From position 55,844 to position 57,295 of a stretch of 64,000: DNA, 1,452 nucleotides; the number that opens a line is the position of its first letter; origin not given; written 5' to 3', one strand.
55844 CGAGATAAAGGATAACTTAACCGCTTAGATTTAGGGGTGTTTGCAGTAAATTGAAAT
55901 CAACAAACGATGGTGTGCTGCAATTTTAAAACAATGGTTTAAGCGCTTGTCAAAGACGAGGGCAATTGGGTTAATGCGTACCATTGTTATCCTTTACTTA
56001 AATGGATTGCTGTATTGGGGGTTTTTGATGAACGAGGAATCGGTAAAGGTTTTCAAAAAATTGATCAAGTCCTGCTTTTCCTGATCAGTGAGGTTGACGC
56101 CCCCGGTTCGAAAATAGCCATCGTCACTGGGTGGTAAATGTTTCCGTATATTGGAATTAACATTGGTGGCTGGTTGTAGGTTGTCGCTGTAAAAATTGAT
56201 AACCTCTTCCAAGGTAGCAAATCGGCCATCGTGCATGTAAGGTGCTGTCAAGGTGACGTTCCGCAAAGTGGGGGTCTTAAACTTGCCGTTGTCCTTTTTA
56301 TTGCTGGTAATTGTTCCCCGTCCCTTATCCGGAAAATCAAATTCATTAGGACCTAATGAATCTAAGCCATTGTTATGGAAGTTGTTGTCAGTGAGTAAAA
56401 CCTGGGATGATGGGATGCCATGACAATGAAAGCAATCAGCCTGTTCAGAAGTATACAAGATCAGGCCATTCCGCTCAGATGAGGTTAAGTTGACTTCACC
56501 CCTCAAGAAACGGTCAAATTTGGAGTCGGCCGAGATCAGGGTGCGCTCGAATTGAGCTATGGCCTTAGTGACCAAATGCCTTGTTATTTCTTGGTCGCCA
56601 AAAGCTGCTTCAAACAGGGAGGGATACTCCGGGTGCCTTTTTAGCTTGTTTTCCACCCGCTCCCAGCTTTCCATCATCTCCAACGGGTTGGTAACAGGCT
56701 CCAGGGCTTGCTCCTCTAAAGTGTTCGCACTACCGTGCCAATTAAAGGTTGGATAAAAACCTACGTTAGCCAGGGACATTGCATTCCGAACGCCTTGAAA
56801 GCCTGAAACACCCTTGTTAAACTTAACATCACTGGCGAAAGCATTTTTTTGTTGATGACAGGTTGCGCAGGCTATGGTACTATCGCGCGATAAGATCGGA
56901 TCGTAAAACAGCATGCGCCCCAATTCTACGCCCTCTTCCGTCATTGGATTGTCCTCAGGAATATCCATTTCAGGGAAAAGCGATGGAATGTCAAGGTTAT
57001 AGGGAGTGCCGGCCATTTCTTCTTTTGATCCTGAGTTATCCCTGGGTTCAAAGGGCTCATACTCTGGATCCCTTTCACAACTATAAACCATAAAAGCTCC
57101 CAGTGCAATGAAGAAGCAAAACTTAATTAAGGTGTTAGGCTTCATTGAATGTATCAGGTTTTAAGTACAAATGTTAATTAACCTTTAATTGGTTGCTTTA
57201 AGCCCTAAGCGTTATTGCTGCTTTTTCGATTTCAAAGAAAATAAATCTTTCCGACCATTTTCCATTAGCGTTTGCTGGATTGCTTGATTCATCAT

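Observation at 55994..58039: MbnP/MbnH-like pair: lipoprotein plus di-haem cytochrome c peroxidase, outside any methanobactin context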

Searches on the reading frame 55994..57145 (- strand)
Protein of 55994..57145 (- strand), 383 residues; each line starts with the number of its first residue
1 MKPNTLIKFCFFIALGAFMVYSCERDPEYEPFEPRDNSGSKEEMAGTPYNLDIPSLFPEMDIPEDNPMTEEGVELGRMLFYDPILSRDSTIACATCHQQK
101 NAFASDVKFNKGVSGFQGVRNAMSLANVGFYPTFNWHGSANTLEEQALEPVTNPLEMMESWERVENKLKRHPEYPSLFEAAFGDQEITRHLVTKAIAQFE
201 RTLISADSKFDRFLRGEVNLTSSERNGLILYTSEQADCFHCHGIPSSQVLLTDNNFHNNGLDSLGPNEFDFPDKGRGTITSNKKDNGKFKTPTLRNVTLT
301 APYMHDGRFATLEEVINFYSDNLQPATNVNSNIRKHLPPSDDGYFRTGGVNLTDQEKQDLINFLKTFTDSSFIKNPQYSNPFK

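Call 3: search_protein_families(library=pfam, proteins=[window:55994-57145:-], max_evalue=1)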
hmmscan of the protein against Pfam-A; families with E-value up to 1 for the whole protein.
window:55994-57145:- (383 aa): 9 families
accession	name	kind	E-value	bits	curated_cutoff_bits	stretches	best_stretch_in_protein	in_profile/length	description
PF03150.19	CCP_MauG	-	2.1e-58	197.7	25.6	2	71-218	2-148/149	Di-haem cytochrome c peroxidase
PF00034.26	Cytochrom_C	-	7.3e-05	24.4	21.3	1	235-366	9-88/90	Cytochrome c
PF21419.2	RoxA-like_Cyt-c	-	0.0067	16.4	26.7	1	291-317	4-30/39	RoxA-like, cytochrome c-like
PF14522.11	Cytochrome_C7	-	0.015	15.6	24.8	1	89-105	43-56/67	Cytochrome c7 and related cytochrome c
PF13442.11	Cytochrome_CBB3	-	0.016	15.9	27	0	235-245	11-20/68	Cytochrome C oxidase, cbb3-type, subunit III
PF09086.16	DUF1924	-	0.02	15.7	22.5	1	73-102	8-38/96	Domain of unknown function (DUF1924)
PF14537.11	Cytochrom_c3_2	-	0.079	13.9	25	0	90-104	6-40/79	Cytochrome c3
PF22113.1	Mtrc-MtrF_II-IV_dom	-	0.11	12.5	30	0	92-101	122-167/176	Outer membrane cytochrome MtrC/MtrF-like, domains II/IV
PF06537.16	DHOR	-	0.16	10.9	22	0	297-321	448-472/499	Di-haem oxidoreductase, putative peroxidase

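Call 4: search_protein_families(library=ncbifam, proteins=[window:55994-57145:-], max_evalue=1)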
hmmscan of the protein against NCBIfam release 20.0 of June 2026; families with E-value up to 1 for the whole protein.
window:55994-57145:- (383 aa): 8 families
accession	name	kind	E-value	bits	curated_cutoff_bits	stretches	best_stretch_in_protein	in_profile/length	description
TIGR04039.1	MXAN_0977_Heme2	hypoth_equivalog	7.5e-90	301.4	362.85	1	62-382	1-336/336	MbnH family di-heme enzyme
TIGR03791.1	TTQ_mauG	equivalog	2.1e-52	178.2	443.85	1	69-377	2-289/291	tryptophan tryptophylquinone biosynthesis enzyme MauG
TIGR03981.2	SAM_quin_mod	hypoth_equivalog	4e-33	114.9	340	2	177-365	217-409/411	His-Xaa-Ser system-associated MauG-like protein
NF052341.1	hydrazine_gamma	equivalog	3.2e-08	32.9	625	2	64-269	59-244/339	hydrazine synthase subunit gamma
NF052342.1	hydrazine_BC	exception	2.6e-05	22.6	1250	2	65-269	411-595/690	hydrazine synthase subunit beta-gamma fusion subunit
NF040606.1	CytoC_perox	subfamily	0.00021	20.6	150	1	76-316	301-453/524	di-heme-cytochrome C peroxidase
TIGR04484.1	thiosulf_SoxA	equivalog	0.013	14.8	110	1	59-101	94-134/212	sulfur oxidation c-type cytochrome SoxA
TIGR01904.2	GSu_C4xC__C2xCH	domain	0.038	13.8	27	0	233-249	47-63/73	CxxxxCH/CxxCH domain c-type cytochrome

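Call 6: search_solved_structures(query=window:55994-57145:-, max_evalue=0.001, show_alignments=3)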
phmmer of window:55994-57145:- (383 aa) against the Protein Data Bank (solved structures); distinct sequences matched with E-value up to 0.001: 30.
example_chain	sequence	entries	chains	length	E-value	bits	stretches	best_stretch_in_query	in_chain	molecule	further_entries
6e1c_A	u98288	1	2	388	3.7e-66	226.8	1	47-382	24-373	Di-heme enzyme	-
1iqc_A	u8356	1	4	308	1.3e-44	155.8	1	66-317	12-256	di-heme peroxidase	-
9qdt_A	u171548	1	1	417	3.2e-41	144.7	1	58-317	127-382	Probable cytochrome c peroxidase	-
3o5c_A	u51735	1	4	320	4.2e-39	137.7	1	70-321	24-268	Cytochrome c551 peroxidase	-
2c1u_A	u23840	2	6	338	1.1e-37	133.1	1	36-320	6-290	DI-HAEM CYTOCHROME C PEROXIDASE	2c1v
6qkn_A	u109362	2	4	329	1.1e-37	133.1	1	62-317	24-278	Cytochrome-c peroxidase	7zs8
6fu3_A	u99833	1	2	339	1.2e-37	133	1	62-317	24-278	Protein CcpR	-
1nml_A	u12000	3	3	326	1.2e-37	132.9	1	62-332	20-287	di-haem cytochrome c peroxidase | Cytochrome c peroxidase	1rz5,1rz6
3hq9_A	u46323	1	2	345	2.9e-37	131.7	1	64-317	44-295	Cytochrome c551 peroxidase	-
4aao_A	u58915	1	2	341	4.3e-37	131.1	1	61-318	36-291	CYTOCHROME C551 PEROXIDASE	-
4aal_A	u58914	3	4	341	5.1e-37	130.9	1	61-318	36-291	CYTOCHROME C551 PEROXIDASE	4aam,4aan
3hq8_A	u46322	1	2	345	7.5e-37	130.3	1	64-317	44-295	Cytochrome c551 peroxidase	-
3hq6_A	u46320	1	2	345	3.7e-36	128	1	64-317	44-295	Cytochrome c551 peroxidase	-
3hq7_A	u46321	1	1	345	3.7e-35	124.7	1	64-317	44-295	Cytochrome c551 peroxidase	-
1eb7_A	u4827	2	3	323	2.3e-33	118.8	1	65-317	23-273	CYTOCHROME C551 PEROXIDASE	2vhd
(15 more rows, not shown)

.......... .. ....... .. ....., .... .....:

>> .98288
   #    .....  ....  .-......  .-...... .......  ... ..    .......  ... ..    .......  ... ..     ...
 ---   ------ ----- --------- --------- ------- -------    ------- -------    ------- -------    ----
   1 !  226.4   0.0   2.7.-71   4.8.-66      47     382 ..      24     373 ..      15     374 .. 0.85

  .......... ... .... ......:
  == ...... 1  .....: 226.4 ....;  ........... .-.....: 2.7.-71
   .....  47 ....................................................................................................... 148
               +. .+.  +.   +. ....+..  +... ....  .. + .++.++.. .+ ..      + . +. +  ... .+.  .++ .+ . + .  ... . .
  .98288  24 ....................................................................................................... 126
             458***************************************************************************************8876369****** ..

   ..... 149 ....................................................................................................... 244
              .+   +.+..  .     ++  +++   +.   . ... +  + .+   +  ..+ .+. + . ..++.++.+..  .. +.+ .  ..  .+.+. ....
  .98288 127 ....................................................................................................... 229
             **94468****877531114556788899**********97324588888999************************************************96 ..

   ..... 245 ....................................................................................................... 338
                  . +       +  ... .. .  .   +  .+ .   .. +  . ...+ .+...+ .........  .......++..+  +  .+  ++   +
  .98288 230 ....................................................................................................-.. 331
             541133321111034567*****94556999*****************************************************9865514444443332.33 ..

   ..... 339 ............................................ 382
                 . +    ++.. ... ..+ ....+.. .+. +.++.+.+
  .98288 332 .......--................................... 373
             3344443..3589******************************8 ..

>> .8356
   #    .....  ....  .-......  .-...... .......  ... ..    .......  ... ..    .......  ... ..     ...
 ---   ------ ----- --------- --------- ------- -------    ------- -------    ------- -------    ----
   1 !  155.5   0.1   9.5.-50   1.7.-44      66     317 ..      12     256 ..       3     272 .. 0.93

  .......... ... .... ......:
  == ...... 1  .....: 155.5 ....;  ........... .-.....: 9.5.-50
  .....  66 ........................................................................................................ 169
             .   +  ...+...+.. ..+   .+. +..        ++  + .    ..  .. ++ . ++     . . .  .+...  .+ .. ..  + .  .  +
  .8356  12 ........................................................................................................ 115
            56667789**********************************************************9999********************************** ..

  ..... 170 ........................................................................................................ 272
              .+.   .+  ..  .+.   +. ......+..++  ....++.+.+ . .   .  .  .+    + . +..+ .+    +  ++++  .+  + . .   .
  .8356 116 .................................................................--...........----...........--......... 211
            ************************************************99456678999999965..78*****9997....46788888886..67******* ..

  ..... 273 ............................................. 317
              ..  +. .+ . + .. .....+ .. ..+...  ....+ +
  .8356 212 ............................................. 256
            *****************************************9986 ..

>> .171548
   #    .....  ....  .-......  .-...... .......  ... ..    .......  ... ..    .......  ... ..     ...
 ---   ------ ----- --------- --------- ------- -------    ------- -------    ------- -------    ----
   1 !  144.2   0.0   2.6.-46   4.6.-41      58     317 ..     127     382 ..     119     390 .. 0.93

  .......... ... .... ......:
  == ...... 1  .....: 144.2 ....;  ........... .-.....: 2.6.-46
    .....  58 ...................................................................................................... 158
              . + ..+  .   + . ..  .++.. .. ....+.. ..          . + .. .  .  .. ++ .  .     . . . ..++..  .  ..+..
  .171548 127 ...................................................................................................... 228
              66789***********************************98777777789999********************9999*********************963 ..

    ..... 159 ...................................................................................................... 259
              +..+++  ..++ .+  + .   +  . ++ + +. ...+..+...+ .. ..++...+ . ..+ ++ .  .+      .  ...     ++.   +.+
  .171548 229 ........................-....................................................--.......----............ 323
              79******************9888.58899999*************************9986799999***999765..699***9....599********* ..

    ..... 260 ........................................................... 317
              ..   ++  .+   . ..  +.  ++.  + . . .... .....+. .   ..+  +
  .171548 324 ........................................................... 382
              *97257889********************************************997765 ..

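Call 23: search_dna_similar(query=window:55994-57145:-, collection=plasmids, mode=protein, max_rows=40)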
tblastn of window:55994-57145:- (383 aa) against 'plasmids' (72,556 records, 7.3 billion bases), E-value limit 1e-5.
Records with a match: 525; places in all: 691; records where one place covers at least 80% of the query: 187.
Best place of each record, by identity: <60% 525.
By first word of the organism name: Rhizobium 140; Ralstonia 134; Phaeobacter 58; Paracoccus 14; Azospirillum 11; Burkholderia 10; Paraburkholderia 10; Labrenzia 9; Methylocystis 7; Ruegeria 6; and 61 more.
By predicted mobility (MOB-suite, as given by PLSDB): non-mobilizable 263; mobilizable 167; conjugative 95.
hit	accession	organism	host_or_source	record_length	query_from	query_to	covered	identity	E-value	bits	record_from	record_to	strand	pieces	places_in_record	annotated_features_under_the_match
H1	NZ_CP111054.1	Chondrinema litorale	Seaweed,red alga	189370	52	383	87%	45.3%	8e-79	271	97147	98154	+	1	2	cytochrome c peroxidase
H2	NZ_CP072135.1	Pseudoalteromonas xiamenensis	mangrove sediment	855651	49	381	87%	41.0%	4e-51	228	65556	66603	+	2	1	none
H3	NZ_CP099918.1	Pseudoalteromonas xiamenensis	Anadara tuberculosa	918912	49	381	87%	40.6%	1e-62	224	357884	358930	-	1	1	MbnH family di-heme enzyme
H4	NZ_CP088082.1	Ideonella dechloratans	Cell culture,Activated sludge, ...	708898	45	382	88%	39.0%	4e-60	217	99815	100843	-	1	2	methanobactin export MATE transporter MbnM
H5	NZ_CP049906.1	Diaphorobacter sp. HDW4B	single bacterial strain,Hydrophilus ...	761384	49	381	87%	39.0%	2e-67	238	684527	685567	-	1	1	methanobactin export MATE transporter MbnM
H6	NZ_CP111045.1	Chondrinema litorale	Seaweed,red alga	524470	7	372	96%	35.4%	9e-54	198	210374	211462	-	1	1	cytochrome c peroxidase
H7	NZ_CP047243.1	Trichormus variabilis 0441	cell culture,thermal spring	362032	49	381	87%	38.2%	1e-61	221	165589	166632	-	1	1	methanobactin export MATE transporter MbnM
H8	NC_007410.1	Trichormus variabilis ATCC 29413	-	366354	49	381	87%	38.2%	1e-61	221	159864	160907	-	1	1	methanobactin export MATE transporter MbnM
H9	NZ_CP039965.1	Pseudorhodobacter turbinis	single bacterial isolate,Turban shell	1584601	46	382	88%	37.7%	4e-56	205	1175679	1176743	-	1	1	record has no annotation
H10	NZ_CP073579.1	Photobacterium sp. GJ3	-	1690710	50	382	87%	37.2%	7e-56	204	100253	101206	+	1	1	record has no annotation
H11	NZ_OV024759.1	Deinococcus radiodurans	-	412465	66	381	83%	39.0%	6e-54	199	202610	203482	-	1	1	cytochrome-c peroxidase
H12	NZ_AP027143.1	Methylocystis iwaonis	-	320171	47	382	88%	36.6%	6e-57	207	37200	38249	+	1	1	methanobactin export MATE transporter MbnM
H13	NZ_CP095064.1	Hymenobacter volaticus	single cell,air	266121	62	376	82%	38.6%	3e-48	182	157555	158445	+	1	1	cytochrome c peroxidase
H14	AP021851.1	Deinococcus grandis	-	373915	69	378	81%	39.2%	2e-56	206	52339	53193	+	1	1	methylamine utilization protein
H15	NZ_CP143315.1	Methylocystis iwaonis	cell culture,rice rhizosphere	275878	49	382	87%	36.2%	1e-56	206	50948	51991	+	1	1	MbnH family di-heme enzyme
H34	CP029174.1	Methylobacterium sp. DM1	-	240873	63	377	82%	34.4%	1e-48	183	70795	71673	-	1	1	mauG: tryptophan tryptophylquinone biosynthesis enzyme MauG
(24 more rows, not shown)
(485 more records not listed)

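Call 25: get_annotated_region(hit=H15, flank=8000)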
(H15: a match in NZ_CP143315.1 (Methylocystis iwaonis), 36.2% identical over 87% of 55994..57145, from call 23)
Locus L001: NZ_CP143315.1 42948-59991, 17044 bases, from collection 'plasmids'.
description: Methylocystis iwaonis strain SD4 plasmid unnamed1, complete sequence
organism: Methylocystis iwaonis (NCBI taxid 2885079)
taxonomy: Bacteria; Pseudomonadota; Alphaproteobacteria; Hyphomicrobiales; Methylocystaceae; Methylocystis; Methylocystis iwaonis
host: -; source: cell culture,rice rhizosphere; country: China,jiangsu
typing (MOB-suite, as given by PLSDB): non-mobilizable
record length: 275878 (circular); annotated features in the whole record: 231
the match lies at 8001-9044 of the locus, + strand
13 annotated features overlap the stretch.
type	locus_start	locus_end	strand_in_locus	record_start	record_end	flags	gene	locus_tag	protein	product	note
CDS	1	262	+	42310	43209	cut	-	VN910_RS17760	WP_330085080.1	GMC family oxidoreductase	-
CDS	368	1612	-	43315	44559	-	-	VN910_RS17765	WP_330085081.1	acyltransferase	-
CDS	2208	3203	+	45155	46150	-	-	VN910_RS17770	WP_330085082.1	hypothetical protein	-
CDS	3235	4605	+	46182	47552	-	-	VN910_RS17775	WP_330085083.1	hypothetical protein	-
CDS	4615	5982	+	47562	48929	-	-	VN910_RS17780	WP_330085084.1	hypothetical protein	-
CDS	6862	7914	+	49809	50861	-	-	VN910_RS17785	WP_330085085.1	MbnP family copper-binding protein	-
CDS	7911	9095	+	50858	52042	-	-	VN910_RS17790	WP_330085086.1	MbnH family di-heme enzyme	-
CDS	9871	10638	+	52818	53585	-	-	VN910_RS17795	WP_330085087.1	methanobactin precursor domain-containing sigma factor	-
CDS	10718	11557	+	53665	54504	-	mbnB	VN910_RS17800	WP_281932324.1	methanobactin biosynthesis protein MbnB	-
CDS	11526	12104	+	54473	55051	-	mbnC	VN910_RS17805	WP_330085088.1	methanobactin biosynthesis protein MbnC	-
CDS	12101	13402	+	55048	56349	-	mbnM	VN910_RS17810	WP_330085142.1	methanobactin export MATE transporter MbnM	-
CDS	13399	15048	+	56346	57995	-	mbnF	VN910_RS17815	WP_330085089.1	methanobactin biosynthesis FAD monooxygenase MbnF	-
CDS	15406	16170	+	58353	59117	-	-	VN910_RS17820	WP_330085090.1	sulfotransferase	-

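Call 26: get_annotated_region(hit=H3, flank=6000)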
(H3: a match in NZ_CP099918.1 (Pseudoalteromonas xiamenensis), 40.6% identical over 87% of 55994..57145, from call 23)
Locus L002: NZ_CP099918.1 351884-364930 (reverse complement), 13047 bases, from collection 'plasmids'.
description: Pseudoalteromonas xiamenensis strain PSDB plasmid unnamed
organism: Pseudoalteromonas xiamenensis (NCBI taxid 882626)
taxonomy: Bacteria; Pseudomonadota; Gammaproteobacteria; Alteromonadales; Pseudoalteromonadaceae; Pseudoalteromonas; Pseudoalteromonas xiamenensis
host: -; source: Anadara tuberculosa; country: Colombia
typing (MOB-suite, as given by PLSDB): non-mobilizable
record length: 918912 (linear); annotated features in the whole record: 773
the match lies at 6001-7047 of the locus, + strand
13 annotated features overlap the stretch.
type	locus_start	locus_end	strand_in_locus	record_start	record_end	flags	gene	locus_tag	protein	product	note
CDS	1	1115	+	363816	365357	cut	-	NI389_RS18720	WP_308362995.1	winged helix-turn-helix domain-containing protein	GO:0000160 - phosphorelay signal transduction system [Evidence IEA]; GO:0006355 - regulation of DNA-templated ...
CDS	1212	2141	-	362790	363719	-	-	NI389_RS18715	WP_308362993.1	glycoside hydrolase family 16 protein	-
CDS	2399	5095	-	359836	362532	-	-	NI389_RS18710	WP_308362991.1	choice-of-anchor B family protein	-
CDS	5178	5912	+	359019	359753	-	-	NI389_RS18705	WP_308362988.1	MbnP family copper-binding protein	-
CDS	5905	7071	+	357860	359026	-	-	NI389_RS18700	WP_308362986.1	MbnH family di-heme enzyme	-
CDS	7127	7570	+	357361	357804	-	-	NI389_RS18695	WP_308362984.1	GNAT family N-acetyltransferase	-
CDS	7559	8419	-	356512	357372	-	-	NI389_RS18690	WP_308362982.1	EamA family transporter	-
CDS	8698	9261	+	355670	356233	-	-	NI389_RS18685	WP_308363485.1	YSC84-related protein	-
CDS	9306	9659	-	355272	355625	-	-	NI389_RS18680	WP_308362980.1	HopJ type III effector protein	-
CDS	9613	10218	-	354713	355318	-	-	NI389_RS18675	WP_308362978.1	FMN-binding negative transcriptional regulator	-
CDS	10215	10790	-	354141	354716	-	-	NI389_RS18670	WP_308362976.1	GNAT family protein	-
CDS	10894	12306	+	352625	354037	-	-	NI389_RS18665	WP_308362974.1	PLP-dependent aminotransferase family protein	-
CDS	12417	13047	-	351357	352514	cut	-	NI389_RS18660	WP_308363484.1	type III PLP-dependent enzyme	-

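Call 27: get_annotated_region(hit=H1, flank=8000)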
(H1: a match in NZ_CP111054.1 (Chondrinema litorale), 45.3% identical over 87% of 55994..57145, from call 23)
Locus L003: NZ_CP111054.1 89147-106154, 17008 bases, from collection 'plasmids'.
description: Chondrinema litorale strain WSW3-B12 plasmid unnamed12, complete sequence
organism: Chondrinema litorale (NCBI taxid 2994555)
taxonomy: Bacteria; Bacteroidota; Cytophagia; Cytophagales; Flammeovirgaceae; Chondrinema; Chondrinema litorale
host: -; source: Seaweed,red alga; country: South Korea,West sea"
typing (MOB-suite, as given by PLSDB): non-mobilizable
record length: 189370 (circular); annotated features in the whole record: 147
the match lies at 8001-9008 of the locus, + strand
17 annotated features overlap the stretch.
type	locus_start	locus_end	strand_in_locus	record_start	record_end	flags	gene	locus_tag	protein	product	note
CDS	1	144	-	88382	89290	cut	-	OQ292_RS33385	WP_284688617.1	STAS domain-containing protein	-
CDS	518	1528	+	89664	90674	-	-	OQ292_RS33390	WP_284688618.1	histidine kinase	GO:0000160 - phosphorelay signal transduction system [Evidence IEA]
CDS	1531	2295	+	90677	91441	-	-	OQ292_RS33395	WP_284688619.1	LytTR family DNA-binding domain-containing protein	-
CDS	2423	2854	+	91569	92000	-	-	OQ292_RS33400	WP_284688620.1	DUF2147 domain-containing protein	-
CDS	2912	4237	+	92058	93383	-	-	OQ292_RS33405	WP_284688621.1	TolC family protein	GO:0055085 - transmembrane transport [Evidence IEA]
CDS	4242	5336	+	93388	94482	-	-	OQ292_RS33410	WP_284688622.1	efflux RND transporter periplasmic adaptor subunit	-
CDS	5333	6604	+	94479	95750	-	-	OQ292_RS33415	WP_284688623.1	FtsX-like permease family protein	-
CDS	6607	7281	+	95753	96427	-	-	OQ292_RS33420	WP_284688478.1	ABC transporter ATP-binding protein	-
CDS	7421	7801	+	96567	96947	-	-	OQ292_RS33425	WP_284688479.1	hypothetical protein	-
CDS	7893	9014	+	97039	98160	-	-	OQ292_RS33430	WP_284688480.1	cytochrome c peroxidase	-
CDS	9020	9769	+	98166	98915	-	-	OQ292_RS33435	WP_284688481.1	MbnP family protein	-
CDS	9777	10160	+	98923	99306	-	-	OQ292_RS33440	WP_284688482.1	hypothetical protein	-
CDS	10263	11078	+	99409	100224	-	-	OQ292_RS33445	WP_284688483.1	MbnP family protein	-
CDS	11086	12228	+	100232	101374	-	-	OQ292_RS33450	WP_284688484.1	cytochrome c peroxidase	-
CDS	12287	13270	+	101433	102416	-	-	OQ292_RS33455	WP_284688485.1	hypothetical protein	-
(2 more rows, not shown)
